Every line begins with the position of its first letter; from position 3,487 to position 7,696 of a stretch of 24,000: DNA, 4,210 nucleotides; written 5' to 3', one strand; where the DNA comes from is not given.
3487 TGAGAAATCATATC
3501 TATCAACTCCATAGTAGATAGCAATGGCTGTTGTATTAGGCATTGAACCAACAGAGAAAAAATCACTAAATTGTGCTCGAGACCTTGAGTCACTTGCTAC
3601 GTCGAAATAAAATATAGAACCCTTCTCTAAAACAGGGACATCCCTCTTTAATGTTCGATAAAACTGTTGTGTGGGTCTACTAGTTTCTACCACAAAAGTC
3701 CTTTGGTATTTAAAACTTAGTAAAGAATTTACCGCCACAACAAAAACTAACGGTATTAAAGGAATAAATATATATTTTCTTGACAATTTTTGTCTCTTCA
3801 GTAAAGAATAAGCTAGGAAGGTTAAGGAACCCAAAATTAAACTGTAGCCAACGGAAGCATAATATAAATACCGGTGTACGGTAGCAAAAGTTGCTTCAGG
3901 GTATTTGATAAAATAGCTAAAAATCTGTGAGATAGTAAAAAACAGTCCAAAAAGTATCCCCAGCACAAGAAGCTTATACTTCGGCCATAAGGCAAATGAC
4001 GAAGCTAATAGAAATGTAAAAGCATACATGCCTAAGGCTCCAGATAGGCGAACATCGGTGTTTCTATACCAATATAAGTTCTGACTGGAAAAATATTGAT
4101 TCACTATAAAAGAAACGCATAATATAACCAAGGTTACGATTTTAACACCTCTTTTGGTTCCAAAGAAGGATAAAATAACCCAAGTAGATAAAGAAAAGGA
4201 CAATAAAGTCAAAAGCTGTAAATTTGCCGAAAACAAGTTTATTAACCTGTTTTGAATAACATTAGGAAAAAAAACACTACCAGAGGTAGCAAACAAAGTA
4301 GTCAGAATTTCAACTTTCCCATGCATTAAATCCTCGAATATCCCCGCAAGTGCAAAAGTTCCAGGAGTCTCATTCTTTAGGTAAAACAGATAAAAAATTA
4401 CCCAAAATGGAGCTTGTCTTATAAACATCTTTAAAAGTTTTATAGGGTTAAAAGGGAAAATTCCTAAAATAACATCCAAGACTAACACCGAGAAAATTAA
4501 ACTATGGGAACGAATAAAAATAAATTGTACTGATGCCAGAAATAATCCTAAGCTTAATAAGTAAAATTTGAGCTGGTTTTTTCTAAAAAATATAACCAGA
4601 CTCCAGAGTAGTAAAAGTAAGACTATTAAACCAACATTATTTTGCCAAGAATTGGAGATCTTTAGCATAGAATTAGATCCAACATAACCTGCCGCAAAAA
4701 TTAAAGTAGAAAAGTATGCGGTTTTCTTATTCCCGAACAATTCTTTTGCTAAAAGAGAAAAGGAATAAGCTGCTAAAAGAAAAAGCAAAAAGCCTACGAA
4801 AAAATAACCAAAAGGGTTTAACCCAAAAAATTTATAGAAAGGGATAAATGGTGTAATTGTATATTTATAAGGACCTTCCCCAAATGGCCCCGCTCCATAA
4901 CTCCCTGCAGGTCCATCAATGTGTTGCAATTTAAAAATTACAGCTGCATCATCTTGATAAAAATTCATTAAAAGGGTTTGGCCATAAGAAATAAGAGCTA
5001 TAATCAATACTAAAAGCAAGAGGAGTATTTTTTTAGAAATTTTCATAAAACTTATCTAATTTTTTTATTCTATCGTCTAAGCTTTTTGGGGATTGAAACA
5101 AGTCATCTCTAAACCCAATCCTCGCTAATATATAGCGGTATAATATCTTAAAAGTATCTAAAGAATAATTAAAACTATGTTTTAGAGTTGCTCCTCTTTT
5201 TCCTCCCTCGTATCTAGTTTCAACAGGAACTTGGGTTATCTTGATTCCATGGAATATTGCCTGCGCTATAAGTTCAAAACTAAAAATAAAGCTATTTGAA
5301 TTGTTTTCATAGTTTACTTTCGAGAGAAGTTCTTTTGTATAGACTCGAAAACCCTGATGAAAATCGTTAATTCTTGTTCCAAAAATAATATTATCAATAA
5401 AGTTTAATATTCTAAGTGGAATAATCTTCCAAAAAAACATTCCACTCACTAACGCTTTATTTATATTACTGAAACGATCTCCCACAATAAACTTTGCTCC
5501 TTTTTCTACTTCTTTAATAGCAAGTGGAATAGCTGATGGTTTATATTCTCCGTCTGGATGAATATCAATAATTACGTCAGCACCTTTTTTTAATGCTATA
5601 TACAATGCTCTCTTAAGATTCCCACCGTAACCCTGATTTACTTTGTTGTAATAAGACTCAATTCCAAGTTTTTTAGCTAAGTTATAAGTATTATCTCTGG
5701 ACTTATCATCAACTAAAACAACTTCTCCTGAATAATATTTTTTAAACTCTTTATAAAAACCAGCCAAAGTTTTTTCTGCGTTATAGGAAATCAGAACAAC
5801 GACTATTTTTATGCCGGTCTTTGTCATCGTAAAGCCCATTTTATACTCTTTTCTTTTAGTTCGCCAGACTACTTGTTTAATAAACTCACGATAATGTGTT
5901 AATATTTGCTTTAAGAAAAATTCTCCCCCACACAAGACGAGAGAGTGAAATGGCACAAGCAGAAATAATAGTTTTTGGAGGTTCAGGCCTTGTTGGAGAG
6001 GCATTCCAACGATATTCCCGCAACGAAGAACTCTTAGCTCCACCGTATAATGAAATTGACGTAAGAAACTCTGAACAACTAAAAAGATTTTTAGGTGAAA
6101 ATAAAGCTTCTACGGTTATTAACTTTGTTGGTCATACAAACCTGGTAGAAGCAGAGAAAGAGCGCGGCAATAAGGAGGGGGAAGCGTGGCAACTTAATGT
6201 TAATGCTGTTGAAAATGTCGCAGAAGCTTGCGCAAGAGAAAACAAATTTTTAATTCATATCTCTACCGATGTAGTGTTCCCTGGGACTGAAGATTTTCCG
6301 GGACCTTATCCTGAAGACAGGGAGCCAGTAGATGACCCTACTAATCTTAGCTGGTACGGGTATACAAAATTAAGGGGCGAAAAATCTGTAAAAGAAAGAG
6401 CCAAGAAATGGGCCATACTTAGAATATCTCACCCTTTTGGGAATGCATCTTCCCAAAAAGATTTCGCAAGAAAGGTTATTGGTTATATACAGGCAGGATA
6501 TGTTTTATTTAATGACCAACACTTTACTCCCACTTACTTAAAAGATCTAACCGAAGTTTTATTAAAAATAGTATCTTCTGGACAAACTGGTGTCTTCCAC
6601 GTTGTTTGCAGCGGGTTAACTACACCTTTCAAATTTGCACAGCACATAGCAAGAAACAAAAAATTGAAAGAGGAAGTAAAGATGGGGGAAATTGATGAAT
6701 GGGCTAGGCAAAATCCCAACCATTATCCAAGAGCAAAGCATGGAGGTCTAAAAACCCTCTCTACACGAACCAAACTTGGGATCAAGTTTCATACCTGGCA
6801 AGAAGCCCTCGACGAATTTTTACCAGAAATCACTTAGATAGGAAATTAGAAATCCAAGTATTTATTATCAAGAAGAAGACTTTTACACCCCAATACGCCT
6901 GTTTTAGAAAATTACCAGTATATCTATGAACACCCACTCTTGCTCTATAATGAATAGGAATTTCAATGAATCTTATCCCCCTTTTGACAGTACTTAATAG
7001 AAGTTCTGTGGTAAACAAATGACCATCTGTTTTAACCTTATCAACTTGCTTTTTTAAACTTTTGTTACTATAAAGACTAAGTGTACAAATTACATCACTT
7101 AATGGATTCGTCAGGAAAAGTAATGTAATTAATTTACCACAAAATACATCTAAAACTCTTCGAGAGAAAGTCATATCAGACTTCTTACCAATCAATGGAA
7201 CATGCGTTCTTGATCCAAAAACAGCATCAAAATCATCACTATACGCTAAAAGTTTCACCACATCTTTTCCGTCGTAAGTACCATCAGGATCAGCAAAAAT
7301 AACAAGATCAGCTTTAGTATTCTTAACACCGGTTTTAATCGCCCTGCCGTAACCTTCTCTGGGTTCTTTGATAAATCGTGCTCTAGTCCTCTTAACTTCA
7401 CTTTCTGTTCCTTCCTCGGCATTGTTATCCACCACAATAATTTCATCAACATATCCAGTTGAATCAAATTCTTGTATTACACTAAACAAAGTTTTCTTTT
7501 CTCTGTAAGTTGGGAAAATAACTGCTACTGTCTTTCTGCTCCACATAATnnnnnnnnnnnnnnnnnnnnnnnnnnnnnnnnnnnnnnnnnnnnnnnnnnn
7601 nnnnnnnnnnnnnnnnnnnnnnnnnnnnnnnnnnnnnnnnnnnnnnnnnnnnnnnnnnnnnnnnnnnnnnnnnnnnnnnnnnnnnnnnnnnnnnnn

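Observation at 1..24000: Four GT2 plus four GT-C genes: a multiplexed lipid-carrier (Arn/Gtr/PMT-style) glycosylation island, not a Wzx/Wzy or ABC polysaccharide locus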

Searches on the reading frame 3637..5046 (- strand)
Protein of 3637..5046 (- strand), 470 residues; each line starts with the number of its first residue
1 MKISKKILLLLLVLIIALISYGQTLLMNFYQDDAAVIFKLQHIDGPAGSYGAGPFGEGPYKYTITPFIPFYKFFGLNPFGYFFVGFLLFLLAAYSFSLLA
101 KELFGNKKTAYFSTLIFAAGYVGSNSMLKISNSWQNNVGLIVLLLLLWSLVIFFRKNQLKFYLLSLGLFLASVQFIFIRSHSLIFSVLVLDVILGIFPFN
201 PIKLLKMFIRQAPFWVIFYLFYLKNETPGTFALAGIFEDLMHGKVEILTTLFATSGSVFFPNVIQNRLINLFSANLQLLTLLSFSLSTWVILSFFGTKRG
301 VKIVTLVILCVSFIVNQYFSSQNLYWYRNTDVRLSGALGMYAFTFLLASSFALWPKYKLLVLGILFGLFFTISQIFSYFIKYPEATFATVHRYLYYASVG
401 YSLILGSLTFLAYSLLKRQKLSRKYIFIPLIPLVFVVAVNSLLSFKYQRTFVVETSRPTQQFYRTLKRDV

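Call 55: predict_structure(alignment_id=A2)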
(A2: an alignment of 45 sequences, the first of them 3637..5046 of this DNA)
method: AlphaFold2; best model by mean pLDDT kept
length: 470 residues; sequences in the alignment: 45
mean_pLDDT: 91.3   pTM: 0.92
mean pLDDT of the five models: 91.3, 90.6, 90.4, 89.7, 89.5
residues with pLDDT >= 90: 356; 70-90: 90; 50-70: 20; < 50: 4
segments of 3 or more residues with pLDDT < 50: 227-229
pLDDT, mean of each block of 10 residues (from residue 1): 79 97 93 88 82 75 87 95 97 98 97 97 93 91 97 97 96 69 88 89 95 93 62 79 92 97 95 91 97 94 98 97 95 97 98 95 97 89 92 95 98 88 74 96 96 94 93
secondary structure, 60 per line:
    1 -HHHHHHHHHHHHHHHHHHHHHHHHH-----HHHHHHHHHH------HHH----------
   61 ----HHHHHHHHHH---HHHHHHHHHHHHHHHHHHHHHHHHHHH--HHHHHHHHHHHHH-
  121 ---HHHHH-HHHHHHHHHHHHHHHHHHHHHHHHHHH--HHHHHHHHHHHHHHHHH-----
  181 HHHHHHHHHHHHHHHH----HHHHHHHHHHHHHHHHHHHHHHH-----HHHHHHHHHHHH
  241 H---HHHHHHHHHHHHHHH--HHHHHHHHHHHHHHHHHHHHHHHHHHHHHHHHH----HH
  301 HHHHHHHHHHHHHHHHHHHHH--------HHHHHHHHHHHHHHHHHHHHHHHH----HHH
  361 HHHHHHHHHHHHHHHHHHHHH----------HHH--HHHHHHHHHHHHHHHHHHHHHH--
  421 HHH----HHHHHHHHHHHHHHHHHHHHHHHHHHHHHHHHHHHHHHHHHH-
elements in order: H2-26 H32-41 H65-74 H78-104 H107-119 H124-128 H130-156 H159-175 H181-196 H201-223 H229-241 H245-259 H262-294 H299-321 H330-353 H358-381 H397-418 H428-469

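Call 57: fold_search(model_id=the predicted structure, library=pdb)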
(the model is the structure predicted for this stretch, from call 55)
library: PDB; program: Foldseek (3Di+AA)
matches with E <= 10: 407; with E <= 0.001: 3
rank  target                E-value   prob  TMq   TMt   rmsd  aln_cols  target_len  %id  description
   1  8b6l_I                3.4e-04  1.00  0.42  0.30  18.1       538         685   13  Subtomogram average of the human Sec61-TRAP-OSTA-translocon (released 2022-12-07)
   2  9n9j_I                6.0e-04  1.00  0.42  0.30  19.1       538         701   10  Structure of a GRP94 folding intermediate engaged with a CCDC134- and FKBP11-bound secretory translocon (released 2025-11-19)
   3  6s7t_A                6.3e-04  1.00  0.44  0.31  17.4       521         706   11  Cryo-EM structure of human oligosaccharyltransferase complex OST-B (released 2019-12-18)
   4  8agc_A                1.0e-03  1.00  0.46  0.33  17.2       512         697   11  Structure of yeast oligosaccharylransferase complex with lipid-linked oligosaccharide and non-acceptor peptide bound (released 2022-12-07)
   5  6gxc_A                2.1e-03  1.00  0.43  0.31  12.6       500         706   14  Bacterial oligosaccharyltransferase PglB in complex with an inhibitory peptide and a reactive lipid-linked oligosaccha (released 2018-11-14)
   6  8pn9_A                2.1e-03  1.00  0.45  0.34  13.4       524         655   12  Structure of human oligosaccharyltransferase OST-A complex bound to NGI-1 (released 2024-05-08)
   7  7zli_A                2.5e-03  1.00  0.43  0.33  16.0       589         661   13  Cryo-EM structure of C-mannosyltransferase CeDPY19, in complex with Dol25-P-Man and bound to CMT2-Fab and anti-Fab nan (released 2023-01-11)
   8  5ogl_A                2.8e-03  1.00  0.45  0.31  12.2       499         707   13  Structure of bacterial oligosaccharyltransferase PglB in complex with an acceptor peptide and an lipid-linked oligosac (released 2017-10-25)
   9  8agb_A                3.4e-03  1.00  0.36  0.28  12.9       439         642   12  Structure of yeast oligosaccharylransferase complex with lipid-linked oligosaccharide bound (released 2022-12-07)
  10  6ezn_F                3.4e-03  1.00  0.35  0.27  16.5       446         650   12  Cryo-EM structure of the yeast oligosaccharyltransferase (OST) complex (released 2018-01-17)
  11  6s7o_A                3.6e-03  1.00  0.43  0.33  15.4       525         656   11  Cryo-EM structure of human oligosaccharyltransferase complex OST-A (released 2019-12-18)
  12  7oci_F                3.6e-03  1.00  0.38  0.29  13.6       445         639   13  Cryo-EM structure of yeast Ost6p containing oligosaccharyltransferase complex (released 2022-02-16)
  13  8age_A                4.3e-03  1.00  0.37  0.28  13.2       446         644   13  Structure of yeast oligosaccharylransferase complex with acceptor peptide bound (released 2022-12-07)
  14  7e9s_A                7.0e-03  1.00  0.37  0.22  19.7       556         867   14  Archaeal oligosaccharyltransferase AglB from Archaeoglobus fulgidus in complex with an inhibitory peptide and a dolich (released 2021-09-08)
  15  3waj                  7.6e-03  1.00  0.32  0.21  19.5       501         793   14  Crystal structure of the Archaeoglobus fulgidus oligosaccharyltransferase (O29867_ARCFU) complex with Zn and sulfate (released 2013-10-30)
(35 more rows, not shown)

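Call 75: search_protein_representatives(protein=window:3637-5046:-)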
Query: 470 residues. Proteins with E-value up to 0.001 (for the whole library): 264; up to 1e-10: 210; up to 1e-30: 84. The best 150 are listed.
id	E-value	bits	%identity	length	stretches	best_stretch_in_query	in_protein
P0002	6.9e-165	566.2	57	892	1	1-469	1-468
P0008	4.3e-122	425.2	48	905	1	6-468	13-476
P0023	2.9e-112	392.8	45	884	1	4-468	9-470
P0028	5.5e-106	372.1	43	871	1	1-468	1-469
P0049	1.9e-100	353.8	42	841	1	8-468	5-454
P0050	6.5e-100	352.1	41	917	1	8-468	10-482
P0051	1.8e-99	350.6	42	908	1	1-469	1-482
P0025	5.1e-99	349.1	44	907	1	2-469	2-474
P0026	1.9e-98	347.3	42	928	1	6-470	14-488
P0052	3.0e-97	343.3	44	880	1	1-466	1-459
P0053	8.2e-96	338.6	41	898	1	7-468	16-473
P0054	4.8e-94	332.8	39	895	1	8-469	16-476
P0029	2.0e-92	327.4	41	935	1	4-467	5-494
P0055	2.0e-89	317.5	37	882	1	2-467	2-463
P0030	3.1e-89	316.9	40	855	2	9-331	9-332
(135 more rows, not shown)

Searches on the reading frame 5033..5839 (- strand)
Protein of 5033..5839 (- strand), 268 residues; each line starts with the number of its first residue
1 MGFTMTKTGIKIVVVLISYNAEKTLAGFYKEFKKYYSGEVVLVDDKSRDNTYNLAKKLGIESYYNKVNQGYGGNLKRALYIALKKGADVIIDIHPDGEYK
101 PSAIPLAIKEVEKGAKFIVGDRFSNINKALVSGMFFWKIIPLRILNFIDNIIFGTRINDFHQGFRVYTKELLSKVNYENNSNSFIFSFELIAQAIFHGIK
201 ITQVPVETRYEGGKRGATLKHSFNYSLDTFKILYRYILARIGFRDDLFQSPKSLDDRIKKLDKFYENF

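Call 11: search_solved_structures(query=window:5033-5839:-, max_evalue=0.001)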
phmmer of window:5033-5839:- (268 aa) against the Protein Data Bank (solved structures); distinct sequences matched with E-value up to 0.001: 1.
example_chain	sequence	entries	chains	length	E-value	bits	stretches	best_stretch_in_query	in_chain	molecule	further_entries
5mlz_A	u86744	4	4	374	9.1e-07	32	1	9-206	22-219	Dolichol monophosphate mannose synthase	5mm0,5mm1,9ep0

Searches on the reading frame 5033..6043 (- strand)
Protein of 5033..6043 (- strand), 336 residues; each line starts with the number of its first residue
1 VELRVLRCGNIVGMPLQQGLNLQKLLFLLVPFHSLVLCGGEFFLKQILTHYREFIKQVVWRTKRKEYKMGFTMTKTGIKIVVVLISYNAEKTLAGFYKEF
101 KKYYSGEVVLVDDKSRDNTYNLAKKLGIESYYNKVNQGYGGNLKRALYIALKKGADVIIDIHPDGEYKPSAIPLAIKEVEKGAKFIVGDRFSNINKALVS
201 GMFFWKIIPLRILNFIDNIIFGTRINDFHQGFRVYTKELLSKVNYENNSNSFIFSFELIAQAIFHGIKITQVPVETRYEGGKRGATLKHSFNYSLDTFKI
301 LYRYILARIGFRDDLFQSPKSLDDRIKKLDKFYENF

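Call 3: search_protein_families(library=pfam, proteins=[window:5033-6043:-], max_evalue=0.01)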
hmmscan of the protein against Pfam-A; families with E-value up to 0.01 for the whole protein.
window:5033-6043:- (336 aa): 1 family
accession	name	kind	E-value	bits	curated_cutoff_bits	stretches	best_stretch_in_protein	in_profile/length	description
PF00535.33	Glycos_transf_2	-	7.8e-16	58.9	23.3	1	82-242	2-166/168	Glycosyl transferase family 2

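Call 6: search_protein_families(library=ncbifam, proteins=[window:5033-6043:-], max_evalue=0.001)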
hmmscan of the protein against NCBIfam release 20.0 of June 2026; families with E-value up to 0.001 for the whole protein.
window:5033-6043:- (336 aa): 4 families
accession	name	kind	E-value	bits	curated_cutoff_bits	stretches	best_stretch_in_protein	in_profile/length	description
TIGR04182.1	glyco_TIGR04182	equivalog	5.5e-19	68.6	325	1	81-279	3-193/293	S-layer glycoprotein N-glycosyltransferase AglJ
NF041391.1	DPhHxTase_Halo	equivalog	3.9e-15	55.4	375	1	86-279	3-186/213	dolichyl-phosphate hexose transferase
NF058614.1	PPMAGASynPpgS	equivalog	6.8e-13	48.6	370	1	82-279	4-199/226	polyprenyl-phospho-N-acetylgalactosaminyl synthase PpgS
NF010496.0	PRK13915.1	equivalog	0.00012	21.3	262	1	55-133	9-91/307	glucosyl-3-phosphoglycerate synthase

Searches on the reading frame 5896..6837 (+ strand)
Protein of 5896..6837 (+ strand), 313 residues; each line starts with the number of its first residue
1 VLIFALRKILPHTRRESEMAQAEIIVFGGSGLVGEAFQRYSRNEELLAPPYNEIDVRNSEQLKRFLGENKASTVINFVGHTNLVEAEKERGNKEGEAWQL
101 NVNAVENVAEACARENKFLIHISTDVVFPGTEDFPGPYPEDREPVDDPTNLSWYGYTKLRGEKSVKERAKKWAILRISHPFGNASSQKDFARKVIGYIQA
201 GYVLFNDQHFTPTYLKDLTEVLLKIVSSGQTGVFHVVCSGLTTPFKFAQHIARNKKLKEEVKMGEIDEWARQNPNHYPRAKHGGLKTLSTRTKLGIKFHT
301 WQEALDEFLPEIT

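Call 3: search_protein_families(library=pfam, proteins=[window:5896-6837:+], max_evalue=0.01)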
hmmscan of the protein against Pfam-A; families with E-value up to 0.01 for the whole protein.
window:5896-6837:+ (313 aa): 4 families
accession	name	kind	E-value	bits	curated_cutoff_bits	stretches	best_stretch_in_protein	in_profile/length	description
PF04321.23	RmlD_sub_bind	-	1.3e-51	175.8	27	1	23-311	2-284/287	RmlD substrate binding domain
PF01370.27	Epimerase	-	5.3e-15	55.9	20.9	1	24-197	1-188/240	NAD dependent epimerase/dehydratase family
PF07993.18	NAD_binding_4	-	2.6e-06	27.2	20.1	1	96-179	107-206/258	Male sterility protein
PF16363.11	GDP_Man_Dehyd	-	0.004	17.1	27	1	53-190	58-192/332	GDP-mannose 4,6 dehydratase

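Call 6: search_protein_families(library=ncbifam, proteins=[window:5896-6837:+], max_evalue=0.001)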
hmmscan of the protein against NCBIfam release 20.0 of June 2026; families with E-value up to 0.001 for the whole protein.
window:5896-6837:+ (313 aa): 4 families
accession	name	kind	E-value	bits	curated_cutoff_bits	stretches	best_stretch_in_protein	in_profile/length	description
TIGR01214.1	rmlD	equivalog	3.1e-45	154.5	224.05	1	24-311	2-284/285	dTDP-4-dehydrorhamnose reductase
NF007440.0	PRK09987.1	equivalog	5.4e-20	71.9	308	1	25-311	4-292/299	dTDP-4-dehydrorhamnose reductase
TIGR01179.1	galE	equivalog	2.7e-05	23.2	262.3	1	14-183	16-179/332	UDP-glucose 4-epimerase GalE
TIGR01746.1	Thioester-redct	subfamily_domain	0.00062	19.1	213.35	1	100-272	111-295/371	thioester reductase domain-containing protein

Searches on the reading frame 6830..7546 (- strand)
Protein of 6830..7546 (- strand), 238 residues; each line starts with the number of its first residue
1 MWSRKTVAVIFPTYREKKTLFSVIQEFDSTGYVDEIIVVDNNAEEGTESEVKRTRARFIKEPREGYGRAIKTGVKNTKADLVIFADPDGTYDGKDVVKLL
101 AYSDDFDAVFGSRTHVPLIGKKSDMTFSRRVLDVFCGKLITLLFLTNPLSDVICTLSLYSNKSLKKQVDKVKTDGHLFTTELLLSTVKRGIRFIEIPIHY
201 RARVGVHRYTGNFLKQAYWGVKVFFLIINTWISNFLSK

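Call 3: search_protein_families(library=pfam, proteins=[window:6830-7546:-], max_evalue=0.01)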
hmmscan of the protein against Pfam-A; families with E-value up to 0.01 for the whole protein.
window:6830-7546:- (238 aa): 1 family
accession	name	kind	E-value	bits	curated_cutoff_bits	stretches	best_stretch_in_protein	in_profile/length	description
PF00535.33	Glycos_transf_2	-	4.3e-17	63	23.3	1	9-166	2-166/168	Glycosyl transferase family 2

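Call 6: search_protein_families(library=ncbifam, proteins=[window:6830-7546:-], max_evalue=0.001)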
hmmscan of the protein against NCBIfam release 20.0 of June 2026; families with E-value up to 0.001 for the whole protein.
window:6830-7546:- (238 aa): 10 families
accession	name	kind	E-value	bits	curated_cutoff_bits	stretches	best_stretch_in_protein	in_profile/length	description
TIGR04182.1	glyco_TIGR04182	equivalog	3.9e-23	82.3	325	1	7-205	2-195/293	S-layer glycoprotein N-glycosyltransferase AglJ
NF041391.1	DPhHxTase_Halo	equivalog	6.8e-16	57.9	375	1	13-206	3-189/213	dolichyl-phosphate hexose transferase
NF058614.1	PPMAGASynPpgS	equivalog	1e-09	38.2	370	1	7-197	2-193/226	polyprenyl-phospho-N-acetylgalactosaminyl synthase PpgS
NF010496.0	PRK13915.1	equivalog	1.5e-08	34.1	262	1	4-92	30-130/307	glucosyl-3-phosphoglycerate synthase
TIGR04283.1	glyco_like_mftF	equivalog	6.7e-08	32.4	182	1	8-87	2-81/221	TIGR04283 family arsenosugar biosynthesis glycosyltransferase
NF038302.1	EPS_HpsE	equivalog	7.3e-07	28.5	300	1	7-112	3-122/307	hormogonium polysaccharide biosynthesis glycosyltransferase HpsE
NF041875.1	EPS_EpsD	equivalog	1.5e-05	24.6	370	1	7-89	1-90/325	exopolysaccharide biosynthesis glycosyltransferase EpsD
TIGR03937.1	PgaC_IcaA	equivalog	8.8e-05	21.6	422.3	1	5-117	45-170/407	poly-beta-1,6-N-acetyl-D-glucosamine synthase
NF045692.1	OglycostaseCruG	equivalog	0.00034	19.7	600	1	6-56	42-93/386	2'-O-glycosyltransferase CruG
TIGR03965.1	mycofact_glyco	equivalog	0.00094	18.2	280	0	5-88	74-164/467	mycofactocin biosynthesis glycosyltransferase MftF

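Call 12: search_solved_structures(query=window:6830-7546:-, max_evalue=0.001)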
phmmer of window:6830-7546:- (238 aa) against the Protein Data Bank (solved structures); distinct sequences matched with E-value up to 0.001: 5.
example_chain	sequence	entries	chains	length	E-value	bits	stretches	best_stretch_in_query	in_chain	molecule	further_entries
5mlz_A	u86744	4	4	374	6.4e-05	25.8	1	6-133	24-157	Dolichol monophosphate mannose synthase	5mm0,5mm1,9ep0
4y6n_A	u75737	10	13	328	0.00017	24.4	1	5-88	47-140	Glucosyl-3-phosphoglycerate synthase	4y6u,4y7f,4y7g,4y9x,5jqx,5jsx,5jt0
3e25_A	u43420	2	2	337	0.00018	24.3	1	5-88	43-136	Putative uncharacterized protein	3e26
4ddz_A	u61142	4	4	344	0.00018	24.3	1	5-88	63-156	GLUCOSYL-3-PHOSPHOGLYCERATE SYNTHASE (GpgS) | Glucosyl-3-phosphoglycerate synthase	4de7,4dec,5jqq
3ckj_A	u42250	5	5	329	0.00047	22.9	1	5-88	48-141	Putative uncharacterized protein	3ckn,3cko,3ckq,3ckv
